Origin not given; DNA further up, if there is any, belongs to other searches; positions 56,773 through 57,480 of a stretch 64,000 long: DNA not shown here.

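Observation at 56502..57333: Triple GTTAC-N7-GTAAC operator array between nrdG and a divergently transcribed wHTH–DUF4065 (Panacea-like) protein: a candidate undescribed regulator of anaerobic ribonucleotide reductase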

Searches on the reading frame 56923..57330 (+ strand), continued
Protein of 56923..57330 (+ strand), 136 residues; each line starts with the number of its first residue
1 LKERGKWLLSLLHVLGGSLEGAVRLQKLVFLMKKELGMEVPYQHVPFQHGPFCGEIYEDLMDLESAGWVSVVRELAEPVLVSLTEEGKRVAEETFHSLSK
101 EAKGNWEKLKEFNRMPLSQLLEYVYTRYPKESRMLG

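Call 61: fold_search(model_id=the predicted structure, library=pdb)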
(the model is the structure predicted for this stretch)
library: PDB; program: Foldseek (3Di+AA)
matches with E <= 10: 788; with E <= 0.001: 1
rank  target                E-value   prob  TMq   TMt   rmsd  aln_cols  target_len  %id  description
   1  7yk3_D                6.8e-04  1.00  0.54  0.41   6.1       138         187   15  Crystal structure of DarTG toxin-antitoxin complex from Mycobacterium tuberculosis (released 2023-05-31)
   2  7yk3_B                1.2e-03  1.00  0.50  0.37   7.1       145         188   16  Crystal structure of DarTG toxin-antitoxin complex from Mycobacterium tuberculosis (released 2023-05-31)
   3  3vod_B                7.1e-03  0.91  0.29  0.30  11.4       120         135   19  Crystal Structure of mutant MarR C80S from E.coli (released 2013-03-06)
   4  9ff3                  1.0e-02  1.00  0.47  0.38   8.4       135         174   14  The structure of delta-ScoC, a global regulator protein from Geobacillus kaustophilus T-1 (released 2025-06-04)
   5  2fxa_B                1.1e-02  1.00  0.48  0.38   8.0       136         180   15  Structure of the Protease Production Regulatory Protein hpr from Bacillus subtilis. (released 2006-03-14)
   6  8ylg_A                1.1e-02  1.00  0.44  0.38   9.5       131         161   18  Crystal structure of Burkholderia thailandensis MftR in complex with operator DNA (released 2024-11-13)
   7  3voe_B                1.1e-02  0.85  0.29  0.30  11.5       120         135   18  Crystal Structure of wild type MarR (apo form) from E.coli (released 2013-03-06)
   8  8ylg_B                1.4e-02  1.00  0.43  0.37  10.4       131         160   14  Crystal structure of Burkholderia thailandensis MftR in complex with operator DNA (released 2024-11-13)
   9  3gfl                  1.4e-02  0.98  0.40  0.39   8.9       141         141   14  Crystal structure of the ST1710 mutant (R90A) protein (released 2009-08-25)
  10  3vod_A                1.5e-02  0.75  0.30  0.30  12.1       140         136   19  Crystal Structure of mutant MarR C80S from E.coli (released 2013-03-06)
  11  9qdr_A                1.6e-02  0.82  0.31  0.29  10.5       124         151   14  Structure of Staphylococcus aureus MarR-type repressor MhqR (released 2026-01-14)
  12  3fm5_B                1.7e-02  0.99  0.41  0.40   9.6       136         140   16  X-ray crystal structure of transcriptional regulator (MarR family) from Rhodococcus sp. RHA1 (released 2009-02-03)
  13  5h3r_B                1.7e-02  0.98  0.39  0.38  10.0       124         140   20  Crystal Structure of mutant MarR C80S from E.coli complexed with operator DNA (released 2017-08-02)
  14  5e1w                  2.1e-02  0.98  0.43  0.36  10.1       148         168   11  Crystal structure of the organohalide sensing RdhR-CbdbA1625 transcriptional regulator in the ligand free form (released 2016-10-05)
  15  5e1z                  2.3e-02  0.98  0.44  0.36   9.3       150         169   13  Crystal structure of the organohalide sensing RdhR-CbdbA1625 transcriptional regulator in the 2,4-dichlorophenol bound f (released 2016-10-05)
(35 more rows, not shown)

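Call 73: search_protein_families(library=padloc, proteins=[L066:6064-8814:-, L067:1930-3294:+, L067:3275-4525:+, L069:1809-2492:-], max_evalue=0.00001)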
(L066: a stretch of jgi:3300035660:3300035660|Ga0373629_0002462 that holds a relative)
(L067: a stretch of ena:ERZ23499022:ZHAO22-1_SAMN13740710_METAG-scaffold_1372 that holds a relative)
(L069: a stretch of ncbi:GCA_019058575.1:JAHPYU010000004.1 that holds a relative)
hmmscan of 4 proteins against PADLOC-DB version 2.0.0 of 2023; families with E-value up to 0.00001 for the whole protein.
L066:6064-8814:- (916 aa): 2 families
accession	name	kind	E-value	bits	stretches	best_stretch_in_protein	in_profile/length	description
PDLC00662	HmaC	-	8.1e-177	588.2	1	1-866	1-891/941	AAA+ ATPase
PDLC02192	DUF499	-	1e-48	163.9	1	40-780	30-743/1022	-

L067:1930-3294:+ (454 aa): 3 families
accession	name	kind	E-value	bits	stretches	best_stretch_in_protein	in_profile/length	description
PDLC00943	Cas4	-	9.4e-08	30.2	1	152-278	57-179/180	CRISPR-associated protein Cas4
PDLC01250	Cas4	-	1.5e-07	29.8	1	146-277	50-167/168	"CAS-I,CAS-II,CAS-III,CAS-IV,CAS-V,CAS-VI; acquisition_associated"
PDLC00944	Cas4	-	2.5e-07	29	1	149-277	53-176/177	Cas4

L067:3275-4525:+ (416 aa): 4 families
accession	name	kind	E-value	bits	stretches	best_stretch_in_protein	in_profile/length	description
PDLC03920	MkoA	-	2.3e-31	107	1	198-382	885-1077/1112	-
PDLC03921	MkoA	-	6.8e-23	78.3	2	300-382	1481-1568/1607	-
PDLC03924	MkoC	-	1.1e-22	78.1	1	299-391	858-953/1136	-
PDLC02895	DpdJ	-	3.7e-06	22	0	135-382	192-455/2112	DpdJ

L069:1809-2492:- (227 aa): 0 families
